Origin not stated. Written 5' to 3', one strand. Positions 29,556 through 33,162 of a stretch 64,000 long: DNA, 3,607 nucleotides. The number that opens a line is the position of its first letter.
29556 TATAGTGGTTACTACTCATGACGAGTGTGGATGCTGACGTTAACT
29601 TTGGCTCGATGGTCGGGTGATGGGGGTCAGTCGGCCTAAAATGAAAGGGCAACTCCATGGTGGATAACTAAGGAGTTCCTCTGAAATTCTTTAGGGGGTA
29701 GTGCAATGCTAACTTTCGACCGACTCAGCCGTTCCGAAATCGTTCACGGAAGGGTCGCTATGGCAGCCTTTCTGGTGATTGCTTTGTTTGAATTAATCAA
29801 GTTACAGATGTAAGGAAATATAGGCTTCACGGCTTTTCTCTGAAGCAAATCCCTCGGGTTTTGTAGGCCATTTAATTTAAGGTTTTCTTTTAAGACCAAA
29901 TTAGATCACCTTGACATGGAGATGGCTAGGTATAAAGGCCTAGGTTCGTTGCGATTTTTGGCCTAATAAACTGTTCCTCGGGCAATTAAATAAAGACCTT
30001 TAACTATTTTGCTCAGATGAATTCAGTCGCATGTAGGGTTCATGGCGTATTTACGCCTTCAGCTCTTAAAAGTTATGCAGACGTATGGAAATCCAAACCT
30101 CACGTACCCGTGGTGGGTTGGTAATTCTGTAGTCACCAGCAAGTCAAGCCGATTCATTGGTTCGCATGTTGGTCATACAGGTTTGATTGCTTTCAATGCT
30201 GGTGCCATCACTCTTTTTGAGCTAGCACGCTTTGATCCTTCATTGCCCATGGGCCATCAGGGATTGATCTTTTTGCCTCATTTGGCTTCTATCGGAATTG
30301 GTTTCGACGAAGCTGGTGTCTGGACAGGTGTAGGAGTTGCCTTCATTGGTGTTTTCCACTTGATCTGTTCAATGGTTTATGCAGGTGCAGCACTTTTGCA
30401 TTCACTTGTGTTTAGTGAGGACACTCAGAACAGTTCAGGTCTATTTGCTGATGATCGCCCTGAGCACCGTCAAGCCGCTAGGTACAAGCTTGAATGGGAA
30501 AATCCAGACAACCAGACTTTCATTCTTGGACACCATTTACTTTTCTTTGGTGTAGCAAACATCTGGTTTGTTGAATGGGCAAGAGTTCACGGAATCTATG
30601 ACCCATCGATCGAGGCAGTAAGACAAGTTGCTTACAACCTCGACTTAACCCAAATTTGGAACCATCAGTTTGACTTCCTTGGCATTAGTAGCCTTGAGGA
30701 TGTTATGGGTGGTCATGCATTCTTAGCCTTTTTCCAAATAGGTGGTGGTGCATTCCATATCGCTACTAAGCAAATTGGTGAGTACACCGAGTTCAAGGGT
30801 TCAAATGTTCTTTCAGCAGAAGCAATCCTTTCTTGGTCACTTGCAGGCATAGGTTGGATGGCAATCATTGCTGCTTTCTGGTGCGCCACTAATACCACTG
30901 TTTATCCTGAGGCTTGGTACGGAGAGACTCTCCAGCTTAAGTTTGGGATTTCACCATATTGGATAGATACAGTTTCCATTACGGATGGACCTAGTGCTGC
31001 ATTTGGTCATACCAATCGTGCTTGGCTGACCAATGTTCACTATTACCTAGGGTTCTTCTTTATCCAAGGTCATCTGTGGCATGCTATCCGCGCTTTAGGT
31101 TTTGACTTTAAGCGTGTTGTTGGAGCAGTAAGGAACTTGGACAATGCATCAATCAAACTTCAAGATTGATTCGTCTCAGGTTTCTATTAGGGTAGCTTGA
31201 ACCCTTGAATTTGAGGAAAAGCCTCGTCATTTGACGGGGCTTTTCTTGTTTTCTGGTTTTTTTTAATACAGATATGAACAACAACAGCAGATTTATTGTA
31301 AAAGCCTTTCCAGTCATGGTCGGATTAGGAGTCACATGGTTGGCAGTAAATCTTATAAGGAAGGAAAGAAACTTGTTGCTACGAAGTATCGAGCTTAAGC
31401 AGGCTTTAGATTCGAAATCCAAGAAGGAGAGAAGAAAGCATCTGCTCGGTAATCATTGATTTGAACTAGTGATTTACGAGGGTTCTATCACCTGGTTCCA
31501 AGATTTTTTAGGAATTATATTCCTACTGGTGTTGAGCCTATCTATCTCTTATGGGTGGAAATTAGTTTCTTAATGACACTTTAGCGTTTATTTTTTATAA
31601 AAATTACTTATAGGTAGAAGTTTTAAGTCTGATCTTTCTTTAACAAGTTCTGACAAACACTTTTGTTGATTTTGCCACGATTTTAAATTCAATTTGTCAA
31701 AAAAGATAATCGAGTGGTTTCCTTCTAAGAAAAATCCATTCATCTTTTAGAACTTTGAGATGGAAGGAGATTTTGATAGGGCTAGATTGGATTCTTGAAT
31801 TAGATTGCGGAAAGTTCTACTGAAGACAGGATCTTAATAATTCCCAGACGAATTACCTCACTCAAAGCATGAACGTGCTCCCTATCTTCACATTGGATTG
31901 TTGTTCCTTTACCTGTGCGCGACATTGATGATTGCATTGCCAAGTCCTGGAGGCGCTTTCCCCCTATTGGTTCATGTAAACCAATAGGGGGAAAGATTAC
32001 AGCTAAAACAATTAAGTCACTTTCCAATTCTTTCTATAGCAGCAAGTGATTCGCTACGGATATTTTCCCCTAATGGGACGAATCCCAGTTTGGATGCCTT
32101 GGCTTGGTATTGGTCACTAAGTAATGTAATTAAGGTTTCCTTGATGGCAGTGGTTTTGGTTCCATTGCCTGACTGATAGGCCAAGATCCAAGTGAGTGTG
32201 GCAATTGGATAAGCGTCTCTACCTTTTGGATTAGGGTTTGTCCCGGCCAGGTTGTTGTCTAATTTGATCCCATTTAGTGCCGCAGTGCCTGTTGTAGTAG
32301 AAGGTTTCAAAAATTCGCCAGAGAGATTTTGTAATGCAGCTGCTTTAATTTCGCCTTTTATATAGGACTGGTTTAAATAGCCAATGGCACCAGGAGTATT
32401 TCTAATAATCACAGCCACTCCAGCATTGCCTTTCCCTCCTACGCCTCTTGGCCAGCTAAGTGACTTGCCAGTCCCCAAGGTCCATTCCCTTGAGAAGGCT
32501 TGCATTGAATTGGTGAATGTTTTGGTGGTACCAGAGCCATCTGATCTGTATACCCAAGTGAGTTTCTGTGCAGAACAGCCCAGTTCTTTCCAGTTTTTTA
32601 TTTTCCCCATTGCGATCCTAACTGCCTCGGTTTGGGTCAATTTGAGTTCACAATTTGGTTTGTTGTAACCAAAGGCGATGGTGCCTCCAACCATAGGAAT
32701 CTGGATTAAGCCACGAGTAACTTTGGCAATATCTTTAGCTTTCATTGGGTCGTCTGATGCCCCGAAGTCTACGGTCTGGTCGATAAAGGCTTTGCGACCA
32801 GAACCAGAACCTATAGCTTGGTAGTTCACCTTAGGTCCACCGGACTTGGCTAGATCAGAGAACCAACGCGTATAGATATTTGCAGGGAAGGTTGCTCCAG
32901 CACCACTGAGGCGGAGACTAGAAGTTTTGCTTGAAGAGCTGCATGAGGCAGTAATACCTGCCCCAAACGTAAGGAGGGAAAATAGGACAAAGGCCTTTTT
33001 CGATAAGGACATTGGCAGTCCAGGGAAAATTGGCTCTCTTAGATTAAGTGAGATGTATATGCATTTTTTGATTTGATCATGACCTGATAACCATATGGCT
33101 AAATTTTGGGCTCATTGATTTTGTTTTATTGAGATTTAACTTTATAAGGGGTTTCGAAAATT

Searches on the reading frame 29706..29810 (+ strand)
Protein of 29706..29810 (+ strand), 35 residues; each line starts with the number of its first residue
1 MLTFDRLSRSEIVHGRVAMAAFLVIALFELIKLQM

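Call 69: search_protein_families(library=pfam, proteins=[window:29706-29810:+], max_evalue=0.01)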
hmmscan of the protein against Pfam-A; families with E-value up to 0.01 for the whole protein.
seq(35 aa): 1 family
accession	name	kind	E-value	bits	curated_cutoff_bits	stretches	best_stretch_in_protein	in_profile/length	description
PF00504.26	Chloroa_b-bind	-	4.6e-06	27.7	22.3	1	3-31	26-54/162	Chlorophyll A-B binding protein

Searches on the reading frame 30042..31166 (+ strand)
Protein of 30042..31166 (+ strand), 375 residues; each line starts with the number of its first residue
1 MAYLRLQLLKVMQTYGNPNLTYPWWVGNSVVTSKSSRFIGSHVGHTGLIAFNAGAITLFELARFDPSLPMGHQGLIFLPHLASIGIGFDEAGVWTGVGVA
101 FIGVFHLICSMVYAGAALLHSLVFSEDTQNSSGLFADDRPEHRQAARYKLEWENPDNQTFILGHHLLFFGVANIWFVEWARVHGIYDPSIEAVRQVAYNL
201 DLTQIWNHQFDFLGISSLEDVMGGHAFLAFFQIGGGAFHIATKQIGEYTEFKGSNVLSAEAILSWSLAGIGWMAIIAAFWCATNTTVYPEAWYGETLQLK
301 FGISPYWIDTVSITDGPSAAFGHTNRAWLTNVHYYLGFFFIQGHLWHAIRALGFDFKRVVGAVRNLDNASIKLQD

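Call 96: list_cluster_members(proteins=[window:30042-31166:+, window:32020-33012:-])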
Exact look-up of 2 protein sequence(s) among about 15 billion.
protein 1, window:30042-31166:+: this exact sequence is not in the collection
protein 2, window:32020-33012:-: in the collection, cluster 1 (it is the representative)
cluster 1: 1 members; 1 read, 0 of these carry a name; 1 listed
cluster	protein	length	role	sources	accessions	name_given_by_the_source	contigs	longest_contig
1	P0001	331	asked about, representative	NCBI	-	-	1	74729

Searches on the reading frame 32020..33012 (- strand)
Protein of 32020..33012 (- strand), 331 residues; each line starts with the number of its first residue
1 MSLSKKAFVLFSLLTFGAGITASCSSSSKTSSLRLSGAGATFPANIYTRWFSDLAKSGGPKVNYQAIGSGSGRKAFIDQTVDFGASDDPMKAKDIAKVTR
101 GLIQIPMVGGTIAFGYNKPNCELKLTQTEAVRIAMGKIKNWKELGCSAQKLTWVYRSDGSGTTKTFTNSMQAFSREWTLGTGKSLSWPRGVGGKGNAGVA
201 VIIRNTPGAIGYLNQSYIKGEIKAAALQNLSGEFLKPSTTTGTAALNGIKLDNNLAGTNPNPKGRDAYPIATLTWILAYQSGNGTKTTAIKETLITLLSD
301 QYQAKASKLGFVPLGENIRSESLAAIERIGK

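Call 97: find_encoding_contigs(protein=window:32020-33012:-, flank=500, max_places=2)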
Protein window:32020-33012:- (331 aa): no gene with exactly this product is on record in the collection.
